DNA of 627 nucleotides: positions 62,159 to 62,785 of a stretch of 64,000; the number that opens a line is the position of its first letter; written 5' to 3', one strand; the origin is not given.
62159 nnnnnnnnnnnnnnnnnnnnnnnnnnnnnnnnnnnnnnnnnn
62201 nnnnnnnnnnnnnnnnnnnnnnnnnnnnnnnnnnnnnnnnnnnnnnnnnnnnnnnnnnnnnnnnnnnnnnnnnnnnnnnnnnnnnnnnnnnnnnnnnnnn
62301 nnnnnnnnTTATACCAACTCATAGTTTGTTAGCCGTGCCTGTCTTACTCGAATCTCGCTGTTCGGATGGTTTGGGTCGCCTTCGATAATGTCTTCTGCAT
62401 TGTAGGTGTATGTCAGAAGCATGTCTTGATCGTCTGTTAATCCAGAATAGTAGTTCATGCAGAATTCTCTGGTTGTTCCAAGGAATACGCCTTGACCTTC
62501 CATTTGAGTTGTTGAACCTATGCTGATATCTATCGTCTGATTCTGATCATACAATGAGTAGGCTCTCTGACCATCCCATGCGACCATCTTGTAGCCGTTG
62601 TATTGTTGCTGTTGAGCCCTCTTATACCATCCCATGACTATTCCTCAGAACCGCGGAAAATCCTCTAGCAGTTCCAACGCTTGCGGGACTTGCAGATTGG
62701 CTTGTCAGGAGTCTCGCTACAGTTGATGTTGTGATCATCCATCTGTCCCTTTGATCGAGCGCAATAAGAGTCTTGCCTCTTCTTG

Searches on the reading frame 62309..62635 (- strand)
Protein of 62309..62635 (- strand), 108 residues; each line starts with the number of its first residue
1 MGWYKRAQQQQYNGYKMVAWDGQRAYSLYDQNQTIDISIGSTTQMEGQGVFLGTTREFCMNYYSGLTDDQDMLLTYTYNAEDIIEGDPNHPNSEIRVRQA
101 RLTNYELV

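Call 94: find_encoding_contigs(protein=window:62309-62635:-, flank=10000, max_places=1)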
Protein window:62309-62635:- (108 aa): 15 contigs read that carry it; 1 place shown.
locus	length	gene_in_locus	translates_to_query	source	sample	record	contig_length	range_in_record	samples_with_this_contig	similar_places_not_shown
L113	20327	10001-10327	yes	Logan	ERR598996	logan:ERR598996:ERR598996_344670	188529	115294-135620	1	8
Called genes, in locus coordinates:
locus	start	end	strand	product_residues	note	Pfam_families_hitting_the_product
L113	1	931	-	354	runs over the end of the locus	-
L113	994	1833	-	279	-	-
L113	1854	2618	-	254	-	-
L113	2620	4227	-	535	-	PF00691:OmpA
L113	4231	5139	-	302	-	PF00092:VWA, PF13519:VWA_2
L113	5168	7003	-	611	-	-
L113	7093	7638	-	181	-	PF01327:Pep_deformylase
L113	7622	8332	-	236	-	-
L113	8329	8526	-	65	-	-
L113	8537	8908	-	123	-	PF10686:YAcAr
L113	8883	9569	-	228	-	-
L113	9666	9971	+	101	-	PF19846:DUF6321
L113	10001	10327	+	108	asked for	-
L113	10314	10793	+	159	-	-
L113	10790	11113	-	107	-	-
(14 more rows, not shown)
